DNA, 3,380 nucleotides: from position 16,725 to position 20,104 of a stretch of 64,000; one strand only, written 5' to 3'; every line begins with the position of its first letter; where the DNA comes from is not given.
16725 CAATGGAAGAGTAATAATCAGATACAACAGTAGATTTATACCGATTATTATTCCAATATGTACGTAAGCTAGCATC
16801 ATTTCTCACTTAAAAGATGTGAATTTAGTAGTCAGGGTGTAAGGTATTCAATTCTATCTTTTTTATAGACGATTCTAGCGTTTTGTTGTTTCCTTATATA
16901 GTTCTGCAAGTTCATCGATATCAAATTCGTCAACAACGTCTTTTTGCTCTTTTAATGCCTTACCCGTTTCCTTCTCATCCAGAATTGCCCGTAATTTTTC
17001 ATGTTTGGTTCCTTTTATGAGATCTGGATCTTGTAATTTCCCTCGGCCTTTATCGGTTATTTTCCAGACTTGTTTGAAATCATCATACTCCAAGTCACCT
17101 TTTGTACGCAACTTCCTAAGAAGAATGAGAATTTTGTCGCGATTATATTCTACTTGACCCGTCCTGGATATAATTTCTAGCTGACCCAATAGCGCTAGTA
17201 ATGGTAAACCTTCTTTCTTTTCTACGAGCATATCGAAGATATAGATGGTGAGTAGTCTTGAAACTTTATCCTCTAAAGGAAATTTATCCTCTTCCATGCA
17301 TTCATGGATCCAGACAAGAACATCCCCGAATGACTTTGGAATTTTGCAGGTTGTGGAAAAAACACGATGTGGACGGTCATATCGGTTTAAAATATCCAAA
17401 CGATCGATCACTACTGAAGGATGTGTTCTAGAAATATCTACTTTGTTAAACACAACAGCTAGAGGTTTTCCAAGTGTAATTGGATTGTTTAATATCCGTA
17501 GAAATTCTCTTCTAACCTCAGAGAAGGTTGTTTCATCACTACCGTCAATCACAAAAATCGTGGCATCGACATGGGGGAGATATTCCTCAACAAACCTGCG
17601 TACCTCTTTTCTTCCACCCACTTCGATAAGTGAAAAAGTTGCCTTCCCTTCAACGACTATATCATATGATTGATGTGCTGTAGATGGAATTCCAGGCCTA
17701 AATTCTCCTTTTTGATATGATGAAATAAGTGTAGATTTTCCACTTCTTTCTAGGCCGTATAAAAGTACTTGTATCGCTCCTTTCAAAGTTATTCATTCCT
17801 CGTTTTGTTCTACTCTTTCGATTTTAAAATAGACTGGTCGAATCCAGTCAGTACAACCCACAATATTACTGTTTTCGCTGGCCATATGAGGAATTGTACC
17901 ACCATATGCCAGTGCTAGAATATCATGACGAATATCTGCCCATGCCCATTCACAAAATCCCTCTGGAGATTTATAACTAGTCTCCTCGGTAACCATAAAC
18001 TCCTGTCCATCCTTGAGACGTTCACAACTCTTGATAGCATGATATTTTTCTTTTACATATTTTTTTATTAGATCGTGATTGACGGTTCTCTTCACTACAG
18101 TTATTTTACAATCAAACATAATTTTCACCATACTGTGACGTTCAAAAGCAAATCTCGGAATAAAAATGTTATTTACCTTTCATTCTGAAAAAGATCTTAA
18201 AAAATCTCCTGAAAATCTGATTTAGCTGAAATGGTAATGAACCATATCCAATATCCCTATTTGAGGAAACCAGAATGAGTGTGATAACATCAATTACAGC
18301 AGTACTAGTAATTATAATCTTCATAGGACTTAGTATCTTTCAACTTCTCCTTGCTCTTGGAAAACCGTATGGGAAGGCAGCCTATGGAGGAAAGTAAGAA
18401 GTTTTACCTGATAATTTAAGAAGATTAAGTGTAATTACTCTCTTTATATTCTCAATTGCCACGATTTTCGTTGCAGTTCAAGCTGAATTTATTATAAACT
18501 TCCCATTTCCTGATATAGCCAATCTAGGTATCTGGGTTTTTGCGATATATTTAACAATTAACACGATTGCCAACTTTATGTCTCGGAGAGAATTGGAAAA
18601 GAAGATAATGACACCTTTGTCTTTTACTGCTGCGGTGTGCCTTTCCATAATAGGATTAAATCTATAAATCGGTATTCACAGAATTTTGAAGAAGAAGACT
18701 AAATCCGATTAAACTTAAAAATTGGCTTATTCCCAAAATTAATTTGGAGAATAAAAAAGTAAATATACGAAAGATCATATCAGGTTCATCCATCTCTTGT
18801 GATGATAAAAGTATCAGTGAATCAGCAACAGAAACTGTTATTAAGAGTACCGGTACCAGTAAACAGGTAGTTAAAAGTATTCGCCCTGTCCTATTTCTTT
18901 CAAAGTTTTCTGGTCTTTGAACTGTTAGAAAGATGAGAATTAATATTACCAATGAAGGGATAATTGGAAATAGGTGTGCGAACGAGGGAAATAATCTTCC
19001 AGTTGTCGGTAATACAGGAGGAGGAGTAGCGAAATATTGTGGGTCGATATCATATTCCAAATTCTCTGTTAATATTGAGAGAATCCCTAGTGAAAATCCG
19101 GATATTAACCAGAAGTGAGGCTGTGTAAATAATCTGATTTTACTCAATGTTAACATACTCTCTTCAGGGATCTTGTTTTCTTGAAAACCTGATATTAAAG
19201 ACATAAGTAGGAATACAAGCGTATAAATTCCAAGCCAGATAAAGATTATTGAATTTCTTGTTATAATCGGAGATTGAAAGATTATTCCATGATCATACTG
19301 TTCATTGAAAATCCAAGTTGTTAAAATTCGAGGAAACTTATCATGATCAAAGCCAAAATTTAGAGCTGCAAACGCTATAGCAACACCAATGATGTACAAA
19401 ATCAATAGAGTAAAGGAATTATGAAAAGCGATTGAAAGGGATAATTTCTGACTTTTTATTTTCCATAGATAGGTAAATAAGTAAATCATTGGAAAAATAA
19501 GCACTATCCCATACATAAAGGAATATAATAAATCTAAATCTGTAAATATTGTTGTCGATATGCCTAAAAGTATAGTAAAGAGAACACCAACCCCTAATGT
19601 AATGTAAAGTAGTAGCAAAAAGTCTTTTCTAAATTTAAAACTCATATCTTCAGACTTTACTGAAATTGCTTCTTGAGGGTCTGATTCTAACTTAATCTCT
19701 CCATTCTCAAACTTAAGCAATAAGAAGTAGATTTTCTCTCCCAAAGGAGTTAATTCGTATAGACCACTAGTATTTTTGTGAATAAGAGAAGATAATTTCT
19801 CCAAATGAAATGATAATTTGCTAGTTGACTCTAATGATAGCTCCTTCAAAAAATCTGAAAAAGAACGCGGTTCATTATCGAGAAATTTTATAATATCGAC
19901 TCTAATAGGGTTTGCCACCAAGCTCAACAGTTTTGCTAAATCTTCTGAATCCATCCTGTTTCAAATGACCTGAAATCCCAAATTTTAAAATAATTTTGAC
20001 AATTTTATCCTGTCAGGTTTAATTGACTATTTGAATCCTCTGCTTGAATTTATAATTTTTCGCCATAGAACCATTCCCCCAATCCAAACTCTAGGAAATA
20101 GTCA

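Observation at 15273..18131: Small GTPase embedded in a cluster with an ICMT-family methyltransferase and a prenyltransferase-repeat protein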

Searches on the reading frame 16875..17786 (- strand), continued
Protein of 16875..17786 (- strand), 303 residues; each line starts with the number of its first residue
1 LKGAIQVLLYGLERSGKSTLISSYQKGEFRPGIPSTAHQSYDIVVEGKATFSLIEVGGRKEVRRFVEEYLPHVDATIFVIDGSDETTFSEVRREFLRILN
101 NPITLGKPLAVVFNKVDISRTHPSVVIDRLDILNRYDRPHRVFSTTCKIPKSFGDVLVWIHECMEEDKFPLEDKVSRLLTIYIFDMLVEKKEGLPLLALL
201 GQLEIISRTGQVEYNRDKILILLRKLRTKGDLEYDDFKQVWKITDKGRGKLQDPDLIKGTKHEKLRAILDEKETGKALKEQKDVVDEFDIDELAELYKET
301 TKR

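Call 74: fold_search(model_id=the predicted structure, library=pdb)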
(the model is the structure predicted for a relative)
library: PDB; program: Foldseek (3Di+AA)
matches with E <= 10: 1935; with E <= 0.001: 1859
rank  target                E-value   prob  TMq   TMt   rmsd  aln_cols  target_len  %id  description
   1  5di3_A                4.6e-14  1.00  0.50  0.89   2.0       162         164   23  Crystal structure of Arl13B in complex with Arl3 of Chlamydomonas reinhardtii (released 2015-11-18)
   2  5di3_B                8.9e-14  1.00  0.50  0.73   2.1       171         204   27  Crystal structure of Arl13B in complex with Arl3 of Chlamydomonas reinhardtii (released 2015-11-18)
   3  4m9q_A                1.1e-13  1.00  0.50  0.76   2.1       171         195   28  Crystal structure of C-terminally truncated Arl13B from Chlamydomonas rheinhardtii bound to GppNHp (released 2013-11-06)
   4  5de3                  1.2e-13  1.00  0.49  0.87   1.9       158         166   23  The Crystal structure of Chlamydomonas reinhardtii Arl3 bound to GppNHp (released 2016-09-14)
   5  4m9q_B                1.3e-13  1.00  0.50  0.76   2.1       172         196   27  Crystal structure of C-terminally truncated Arl13B from Chlamydomonas rheinhardtii bound to GppNHp (released 2013-11-06)
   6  4m9q_C                3.5e-13  1.00  0.50  0.77   2.0       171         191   26  Crystal structure of C-terminally truncated Arl13B from Chlamydomonas rheinhardtii bound to GppNHp (released 2013-11-06)
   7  7ok7_A                6.8e-13  1.00  0.48  0.81   2.8       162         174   21  Crystal structure of the UNC119B ARL3 complex (released 2021-06-09)
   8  7ok7_B                6.8e-13  1.00  0.47  0.79   2.8       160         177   21  Crystal structure of the UNC119B ARL3 complex (released 2021-06-09)
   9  8jc5_A                7.3e-13  1.00  0.49  0.87   2.0       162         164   25  Crystal structure of PLEKHM1 RUN domain in complex with GTP-bound Arl8b(Q75L) (released 2024-03-27)
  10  1upt_G                9.2e-13  1.00  0.51  0.88   2.0       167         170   22  Structure of a complex of the golgin-245 GRIP domain with Arl1 (released 2003-10-30)
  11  3tjz_A                9.8e-13  1.00  0.50  0.92   1.6       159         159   22  Crystal Structure of Arf1 Bound to the gamma/zeta-COP Core Complex (released 2012-02-22)
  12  8s5c                  9.8e-13  1.00  0.50  0.90   1.7       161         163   22  Cryo-EM structure of Arf1-decorated membrane tubules (released 2025-01-22)
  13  4zi2_A                1.1e-12  1.00  0.50  0.80   2.0       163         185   21  BART-like domain of BARTL1/CCDC104 in complex with Arl3FL bound to GppNHp in P21 21 21 (released 2015-11-11)
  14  3bh7_A                1.4e-12  1.00  0.49  0.89   1.9       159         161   21  Crystal structure of the RP2-Arl3 complex bound to GDP-AlF4 (released 2008-03-25)
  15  9qpq_R                1.6e-12  1.00  0.51  0.90   1.8       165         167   22  The structure of the COPI leaf bound to GOLPH3 (released 2025-10-22)
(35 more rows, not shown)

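Call 79: find_related_loci(query=A2, collection=metagenome_contigs, flank=5000)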
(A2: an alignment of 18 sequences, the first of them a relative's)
Query A2 (303 aa) in metagenome_contigs; peptide patterns used: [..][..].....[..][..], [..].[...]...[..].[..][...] (x = any residue, [..] = any of these).
290 stretches matched a pattern; 71 encode a relative of the query (tblastn E <= 1e-3); 71 distinct loci.
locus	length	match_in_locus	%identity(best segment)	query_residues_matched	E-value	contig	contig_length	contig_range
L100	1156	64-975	59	1-303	3e-126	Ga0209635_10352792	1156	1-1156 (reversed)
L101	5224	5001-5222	55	5-78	7e-24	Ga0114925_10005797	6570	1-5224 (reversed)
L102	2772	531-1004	26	5-162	2e-13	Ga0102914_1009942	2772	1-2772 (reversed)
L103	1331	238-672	31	6-142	2e-13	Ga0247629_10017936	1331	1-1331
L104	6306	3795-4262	26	5-160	4e-13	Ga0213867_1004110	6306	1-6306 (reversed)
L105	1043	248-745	24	5-170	2e-13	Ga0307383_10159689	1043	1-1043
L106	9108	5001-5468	25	5-160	6e-13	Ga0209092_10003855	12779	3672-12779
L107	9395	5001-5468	25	5-160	6e-13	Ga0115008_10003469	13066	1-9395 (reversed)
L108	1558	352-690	32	5-118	6e-13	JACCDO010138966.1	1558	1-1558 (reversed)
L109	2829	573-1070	28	5-168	7e-13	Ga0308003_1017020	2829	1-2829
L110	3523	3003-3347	29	3-118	1e-12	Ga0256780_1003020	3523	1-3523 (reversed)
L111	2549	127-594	25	5-160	2e-12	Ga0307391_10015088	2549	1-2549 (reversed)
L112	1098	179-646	27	5-160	2e-12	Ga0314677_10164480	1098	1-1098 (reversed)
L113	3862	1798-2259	23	6-160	3e-12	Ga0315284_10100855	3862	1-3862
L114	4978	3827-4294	24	5-160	7e-12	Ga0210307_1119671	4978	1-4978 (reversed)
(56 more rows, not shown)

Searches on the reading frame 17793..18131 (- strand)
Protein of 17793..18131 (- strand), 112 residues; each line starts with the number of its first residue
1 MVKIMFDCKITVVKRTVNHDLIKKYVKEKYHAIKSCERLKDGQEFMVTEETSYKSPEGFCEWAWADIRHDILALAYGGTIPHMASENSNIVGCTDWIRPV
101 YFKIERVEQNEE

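Call 3: search_protein_families(library=pfam, proteins=[window:17793-18131:-], max_evalue=0.01)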
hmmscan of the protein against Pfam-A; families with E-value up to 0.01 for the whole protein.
window:17793-18131:- (112 aa): 0 families

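Call 4: search_protein_families(library=ncbifam, proteins=[window:17793-18131:-], max_evalue=0.01)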
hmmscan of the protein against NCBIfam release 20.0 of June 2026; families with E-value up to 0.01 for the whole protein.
window:17793-18131:- (112 aa): 1 family
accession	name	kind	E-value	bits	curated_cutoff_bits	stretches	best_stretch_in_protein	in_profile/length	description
TIGR04076.1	TIGR04076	subfamily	1.3e-18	67.4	33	1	5-108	1-90/91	TIGR04076 family protein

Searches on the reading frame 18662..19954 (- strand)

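Call 3: search_protein_families(library=pfam, proteins=[window:18662-19954:-], max_evalue=0.01)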
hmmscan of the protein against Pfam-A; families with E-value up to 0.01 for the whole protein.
window:18662-19954:- (430 aa): 3 families
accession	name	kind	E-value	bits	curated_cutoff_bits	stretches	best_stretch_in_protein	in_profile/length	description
PF24038.1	DUF7347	-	4.9e-09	36.8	27.6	1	10-76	5-74/77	Domain of unknown function (DUF7347)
PF12840.13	HTH_20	-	0.00074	19.9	27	1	14-55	2-43/51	Helix-turn-helix domain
PF01022.26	HTH_5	-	0.0012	19.2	22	1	15-54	1-39/47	Bacterial regulatory protein, arsR family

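Call 4: search_protein_families(library=ncbifam, proteins=[window:18662-19954:-], max_evalue=0.01)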
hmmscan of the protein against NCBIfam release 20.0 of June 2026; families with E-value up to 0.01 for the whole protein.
window:18662-19954:- (430 aa): 2 families
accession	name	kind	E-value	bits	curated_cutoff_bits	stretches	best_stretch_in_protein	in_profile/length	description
NF033788.1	HTH_metalloreg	subfamily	0.00043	20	55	1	7-56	2-51/77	metalloregulator ArsR/SmtB family transcription factor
NF053755.1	MsvR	equivalog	0.0036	17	220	1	10-56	7-52/236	transcriptional factor MsvR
